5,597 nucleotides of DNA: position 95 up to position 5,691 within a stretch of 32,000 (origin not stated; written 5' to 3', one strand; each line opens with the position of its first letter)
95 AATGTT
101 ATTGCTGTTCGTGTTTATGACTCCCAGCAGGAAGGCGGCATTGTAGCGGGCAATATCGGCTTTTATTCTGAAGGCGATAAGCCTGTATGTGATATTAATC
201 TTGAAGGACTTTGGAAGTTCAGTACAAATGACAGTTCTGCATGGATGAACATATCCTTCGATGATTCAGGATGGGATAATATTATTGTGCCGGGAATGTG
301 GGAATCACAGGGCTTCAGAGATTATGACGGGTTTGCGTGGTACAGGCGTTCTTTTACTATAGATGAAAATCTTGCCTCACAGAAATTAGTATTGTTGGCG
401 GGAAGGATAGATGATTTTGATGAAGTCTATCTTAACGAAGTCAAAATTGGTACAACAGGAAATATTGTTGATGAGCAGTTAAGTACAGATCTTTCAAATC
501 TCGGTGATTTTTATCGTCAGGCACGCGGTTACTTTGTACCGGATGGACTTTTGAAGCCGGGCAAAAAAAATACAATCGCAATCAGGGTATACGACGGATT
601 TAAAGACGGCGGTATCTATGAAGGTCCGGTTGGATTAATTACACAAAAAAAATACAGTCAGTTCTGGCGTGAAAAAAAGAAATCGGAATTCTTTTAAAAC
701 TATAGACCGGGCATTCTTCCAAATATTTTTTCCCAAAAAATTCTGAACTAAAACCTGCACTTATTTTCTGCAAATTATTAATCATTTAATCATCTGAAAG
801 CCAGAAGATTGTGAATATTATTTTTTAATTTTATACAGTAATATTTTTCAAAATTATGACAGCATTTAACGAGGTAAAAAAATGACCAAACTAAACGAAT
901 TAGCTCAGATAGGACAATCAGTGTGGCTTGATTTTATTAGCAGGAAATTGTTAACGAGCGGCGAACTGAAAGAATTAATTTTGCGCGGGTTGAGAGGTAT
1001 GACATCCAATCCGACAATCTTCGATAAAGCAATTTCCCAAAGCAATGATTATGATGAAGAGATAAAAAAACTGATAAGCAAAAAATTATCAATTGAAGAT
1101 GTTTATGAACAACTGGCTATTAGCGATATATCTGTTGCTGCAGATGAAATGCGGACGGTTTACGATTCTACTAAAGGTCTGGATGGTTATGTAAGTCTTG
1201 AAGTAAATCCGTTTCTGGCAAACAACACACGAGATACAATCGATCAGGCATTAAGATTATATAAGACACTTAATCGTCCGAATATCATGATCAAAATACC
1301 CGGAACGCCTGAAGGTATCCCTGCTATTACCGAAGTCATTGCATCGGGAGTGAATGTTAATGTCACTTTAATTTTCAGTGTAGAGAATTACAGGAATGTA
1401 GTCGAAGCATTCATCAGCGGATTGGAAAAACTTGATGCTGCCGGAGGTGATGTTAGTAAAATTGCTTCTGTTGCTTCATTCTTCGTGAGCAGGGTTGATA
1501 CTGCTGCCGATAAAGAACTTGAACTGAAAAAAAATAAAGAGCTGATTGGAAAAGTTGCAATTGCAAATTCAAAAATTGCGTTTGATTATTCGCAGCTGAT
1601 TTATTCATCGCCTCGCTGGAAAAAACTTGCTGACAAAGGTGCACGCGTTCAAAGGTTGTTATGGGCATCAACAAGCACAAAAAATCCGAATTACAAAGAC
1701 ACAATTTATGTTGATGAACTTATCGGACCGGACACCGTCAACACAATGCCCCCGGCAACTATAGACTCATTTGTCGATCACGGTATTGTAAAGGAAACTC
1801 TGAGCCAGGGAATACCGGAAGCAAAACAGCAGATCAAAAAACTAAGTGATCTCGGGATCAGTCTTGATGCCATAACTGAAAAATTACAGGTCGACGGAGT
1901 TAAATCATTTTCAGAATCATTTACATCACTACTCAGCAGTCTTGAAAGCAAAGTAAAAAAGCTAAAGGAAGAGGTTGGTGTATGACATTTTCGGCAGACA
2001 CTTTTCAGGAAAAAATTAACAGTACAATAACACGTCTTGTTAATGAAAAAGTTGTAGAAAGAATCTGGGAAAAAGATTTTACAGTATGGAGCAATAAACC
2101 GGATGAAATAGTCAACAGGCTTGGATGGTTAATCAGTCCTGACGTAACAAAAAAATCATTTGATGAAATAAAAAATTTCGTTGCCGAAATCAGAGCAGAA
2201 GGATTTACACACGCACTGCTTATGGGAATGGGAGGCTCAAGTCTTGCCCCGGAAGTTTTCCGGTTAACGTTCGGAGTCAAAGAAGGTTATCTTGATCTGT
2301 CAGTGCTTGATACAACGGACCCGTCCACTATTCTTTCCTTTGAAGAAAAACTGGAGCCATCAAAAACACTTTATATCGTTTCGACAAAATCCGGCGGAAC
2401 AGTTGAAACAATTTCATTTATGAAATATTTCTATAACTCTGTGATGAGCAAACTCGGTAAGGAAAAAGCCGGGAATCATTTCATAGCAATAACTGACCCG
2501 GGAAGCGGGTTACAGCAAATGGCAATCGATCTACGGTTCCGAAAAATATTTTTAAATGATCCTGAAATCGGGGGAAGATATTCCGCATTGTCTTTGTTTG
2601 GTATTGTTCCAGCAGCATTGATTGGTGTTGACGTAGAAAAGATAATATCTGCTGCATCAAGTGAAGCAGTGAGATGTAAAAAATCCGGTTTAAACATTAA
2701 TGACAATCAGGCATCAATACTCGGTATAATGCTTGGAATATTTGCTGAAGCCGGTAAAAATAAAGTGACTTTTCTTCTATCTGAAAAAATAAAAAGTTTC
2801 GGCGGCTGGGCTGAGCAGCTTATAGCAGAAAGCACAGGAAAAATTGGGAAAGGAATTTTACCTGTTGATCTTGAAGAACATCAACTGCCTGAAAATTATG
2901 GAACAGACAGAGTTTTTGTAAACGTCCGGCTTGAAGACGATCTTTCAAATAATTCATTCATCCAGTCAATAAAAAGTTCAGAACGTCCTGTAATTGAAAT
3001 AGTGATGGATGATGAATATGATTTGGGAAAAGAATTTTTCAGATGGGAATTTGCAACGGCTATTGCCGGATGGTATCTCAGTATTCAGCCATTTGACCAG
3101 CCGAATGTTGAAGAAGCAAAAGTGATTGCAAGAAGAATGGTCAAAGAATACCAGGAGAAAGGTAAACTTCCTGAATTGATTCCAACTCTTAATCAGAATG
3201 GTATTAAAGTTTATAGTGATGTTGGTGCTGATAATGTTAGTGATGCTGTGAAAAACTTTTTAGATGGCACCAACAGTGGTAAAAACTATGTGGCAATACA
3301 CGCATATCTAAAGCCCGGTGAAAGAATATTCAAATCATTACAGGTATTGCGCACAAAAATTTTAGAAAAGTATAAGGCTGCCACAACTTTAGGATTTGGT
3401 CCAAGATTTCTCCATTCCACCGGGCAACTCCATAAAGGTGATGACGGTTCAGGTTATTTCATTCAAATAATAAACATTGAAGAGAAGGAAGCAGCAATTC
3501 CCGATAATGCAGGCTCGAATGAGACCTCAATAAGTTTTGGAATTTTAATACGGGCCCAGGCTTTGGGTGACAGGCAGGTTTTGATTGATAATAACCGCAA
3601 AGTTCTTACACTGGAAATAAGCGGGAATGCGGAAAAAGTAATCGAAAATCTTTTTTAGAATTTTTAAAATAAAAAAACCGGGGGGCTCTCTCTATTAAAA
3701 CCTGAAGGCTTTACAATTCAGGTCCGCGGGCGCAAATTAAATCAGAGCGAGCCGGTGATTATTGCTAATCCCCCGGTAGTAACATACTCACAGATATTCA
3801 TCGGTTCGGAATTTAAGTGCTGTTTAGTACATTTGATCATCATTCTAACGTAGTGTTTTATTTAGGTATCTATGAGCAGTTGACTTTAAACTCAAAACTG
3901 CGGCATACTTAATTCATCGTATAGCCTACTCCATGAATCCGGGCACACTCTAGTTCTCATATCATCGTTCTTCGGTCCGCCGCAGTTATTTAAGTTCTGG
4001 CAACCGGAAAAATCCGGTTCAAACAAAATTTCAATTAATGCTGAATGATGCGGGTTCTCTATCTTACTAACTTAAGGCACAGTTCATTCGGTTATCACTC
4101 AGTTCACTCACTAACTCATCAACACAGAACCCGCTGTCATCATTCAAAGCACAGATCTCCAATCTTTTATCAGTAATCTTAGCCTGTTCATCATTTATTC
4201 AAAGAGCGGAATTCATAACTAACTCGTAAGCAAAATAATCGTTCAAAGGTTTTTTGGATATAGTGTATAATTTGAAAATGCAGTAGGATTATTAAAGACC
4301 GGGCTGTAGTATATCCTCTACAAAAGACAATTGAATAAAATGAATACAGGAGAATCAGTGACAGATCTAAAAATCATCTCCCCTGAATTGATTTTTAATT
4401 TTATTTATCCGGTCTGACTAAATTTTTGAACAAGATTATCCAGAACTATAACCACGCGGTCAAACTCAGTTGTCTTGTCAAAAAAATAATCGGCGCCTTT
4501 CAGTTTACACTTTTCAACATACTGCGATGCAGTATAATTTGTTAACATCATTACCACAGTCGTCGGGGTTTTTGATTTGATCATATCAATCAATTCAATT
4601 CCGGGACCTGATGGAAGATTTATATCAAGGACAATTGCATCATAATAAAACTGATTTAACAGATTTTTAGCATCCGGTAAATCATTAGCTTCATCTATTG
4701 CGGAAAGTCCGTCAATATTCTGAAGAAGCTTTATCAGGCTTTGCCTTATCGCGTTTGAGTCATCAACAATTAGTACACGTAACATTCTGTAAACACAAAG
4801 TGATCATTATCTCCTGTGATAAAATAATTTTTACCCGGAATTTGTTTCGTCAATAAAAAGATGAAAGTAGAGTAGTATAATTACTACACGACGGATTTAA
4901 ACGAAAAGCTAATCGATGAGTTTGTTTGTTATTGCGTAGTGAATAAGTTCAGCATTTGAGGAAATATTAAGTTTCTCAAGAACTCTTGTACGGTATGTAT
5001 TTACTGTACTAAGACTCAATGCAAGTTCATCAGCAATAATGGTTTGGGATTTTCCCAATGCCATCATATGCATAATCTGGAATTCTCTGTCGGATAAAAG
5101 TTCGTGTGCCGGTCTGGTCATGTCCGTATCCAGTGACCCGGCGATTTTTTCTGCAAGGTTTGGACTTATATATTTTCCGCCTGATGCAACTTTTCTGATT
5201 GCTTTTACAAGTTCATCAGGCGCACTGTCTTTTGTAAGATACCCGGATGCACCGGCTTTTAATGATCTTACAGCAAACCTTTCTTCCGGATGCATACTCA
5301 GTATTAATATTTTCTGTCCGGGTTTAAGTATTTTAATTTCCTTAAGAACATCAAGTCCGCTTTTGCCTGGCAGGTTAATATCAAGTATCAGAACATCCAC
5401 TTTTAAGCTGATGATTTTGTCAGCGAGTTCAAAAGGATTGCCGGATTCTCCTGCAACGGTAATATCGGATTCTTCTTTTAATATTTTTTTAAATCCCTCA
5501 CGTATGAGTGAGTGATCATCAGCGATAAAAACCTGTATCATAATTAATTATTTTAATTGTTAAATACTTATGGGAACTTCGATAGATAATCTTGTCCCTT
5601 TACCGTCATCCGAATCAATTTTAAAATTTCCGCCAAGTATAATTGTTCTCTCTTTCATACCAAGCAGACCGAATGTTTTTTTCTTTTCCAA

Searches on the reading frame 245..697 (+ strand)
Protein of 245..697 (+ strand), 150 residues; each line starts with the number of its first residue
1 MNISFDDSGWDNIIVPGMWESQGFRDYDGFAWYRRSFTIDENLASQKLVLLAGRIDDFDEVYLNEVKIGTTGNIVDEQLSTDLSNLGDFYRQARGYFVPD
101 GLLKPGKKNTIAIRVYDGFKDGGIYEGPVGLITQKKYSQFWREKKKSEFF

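Call 94: search_protein_families(library=pfam, proteins=[window:245-697:+], max_evalue=0.0001)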
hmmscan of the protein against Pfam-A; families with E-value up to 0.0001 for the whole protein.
window:245-697:+ (150 aa): 2 families
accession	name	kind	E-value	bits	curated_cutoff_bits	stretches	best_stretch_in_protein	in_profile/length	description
PF02837.24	Glyco_hydro_2_N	-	1.5e-05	25.4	28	1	10-71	46-107/169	Glycosyl hydrolases family 2, sugar binding domain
PF22666.2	Glyco_hydro_2_N2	-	3.7e-05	24.3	27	1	32-73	51-93/167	Glycosyl hydrolase 2 galactose-binding domain-like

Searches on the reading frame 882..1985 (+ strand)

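Call 94: search_protein_families(library=pfam, proteins=[window:882-1985:+], max_evalue=0.0001)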
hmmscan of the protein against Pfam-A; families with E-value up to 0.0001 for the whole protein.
window:882-1985:+ (367 aa): 1 family
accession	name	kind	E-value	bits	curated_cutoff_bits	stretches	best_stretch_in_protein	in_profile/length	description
PF00923.25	TAL_FSA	-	1e-81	274.9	27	1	14-353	1-284/285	Transaldolase/Fructose-6-phosphate aldolase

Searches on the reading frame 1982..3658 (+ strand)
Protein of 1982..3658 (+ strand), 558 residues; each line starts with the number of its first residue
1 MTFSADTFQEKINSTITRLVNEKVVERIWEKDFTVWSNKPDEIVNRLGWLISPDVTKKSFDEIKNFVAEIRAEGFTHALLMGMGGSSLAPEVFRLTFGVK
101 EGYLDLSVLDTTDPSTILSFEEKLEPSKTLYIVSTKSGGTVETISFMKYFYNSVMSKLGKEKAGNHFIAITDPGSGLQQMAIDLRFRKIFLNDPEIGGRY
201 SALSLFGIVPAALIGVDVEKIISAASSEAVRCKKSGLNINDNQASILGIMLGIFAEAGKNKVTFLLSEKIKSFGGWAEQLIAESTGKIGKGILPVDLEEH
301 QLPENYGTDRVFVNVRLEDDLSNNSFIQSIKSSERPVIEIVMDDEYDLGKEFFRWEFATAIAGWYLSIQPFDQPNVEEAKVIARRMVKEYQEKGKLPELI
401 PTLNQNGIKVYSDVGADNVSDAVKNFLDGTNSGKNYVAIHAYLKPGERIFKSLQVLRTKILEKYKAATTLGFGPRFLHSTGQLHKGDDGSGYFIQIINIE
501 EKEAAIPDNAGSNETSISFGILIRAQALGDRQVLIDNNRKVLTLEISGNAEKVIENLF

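Call 94: search_protein_families(library=pfam, proteins=[window:1982-3658:+], max_evalue=0.0001)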
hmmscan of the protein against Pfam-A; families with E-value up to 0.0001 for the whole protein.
window:1982-3658:+ (558 aa): 1 family
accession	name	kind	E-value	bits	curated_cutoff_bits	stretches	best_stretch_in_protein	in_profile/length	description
PF00342.24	PGI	-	1.2e-18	67.5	22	1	48-287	62-308/486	Phosphoglucose isomerase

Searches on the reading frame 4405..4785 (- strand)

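Call 94: search_protein_families(library=pfam, proteins=[window:4405-4785:-], max_evalue=0.0001)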
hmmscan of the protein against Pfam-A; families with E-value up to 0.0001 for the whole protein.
window:4405-4785:- (126 aa): 1 family
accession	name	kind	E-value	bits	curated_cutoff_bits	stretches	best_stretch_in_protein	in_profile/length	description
PF00072.30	Response_reg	-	1.3e-21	77.3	30.2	1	4-112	1-107/111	Response regulator receiver domain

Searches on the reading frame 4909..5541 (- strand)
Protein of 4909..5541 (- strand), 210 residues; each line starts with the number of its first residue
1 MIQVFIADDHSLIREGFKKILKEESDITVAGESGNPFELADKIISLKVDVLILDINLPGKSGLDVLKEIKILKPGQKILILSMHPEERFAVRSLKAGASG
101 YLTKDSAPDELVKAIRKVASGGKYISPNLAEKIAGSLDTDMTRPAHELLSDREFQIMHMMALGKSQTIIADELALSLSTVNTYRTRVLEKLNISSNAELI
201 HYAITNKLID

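Call 94: search_protein_families(library=pfam, proteins=[window:4909-5541:-], max_evalue=0.0001)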
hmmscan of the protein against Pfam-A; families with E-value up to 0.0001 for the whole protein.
window:4909-5541:- (210 aa): 2 families
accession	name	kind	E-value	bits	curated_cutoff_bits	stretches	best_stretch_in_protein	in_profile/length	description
PF00072.30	Response_reg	-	1.2e-25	90.2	30.2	1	4-116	1-111/111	Response regulator receiver domain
PF00196.25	GerE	-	8.4e-17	61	23.5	1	148-203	2-57/57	Bacterial regulatory proteins, luxR family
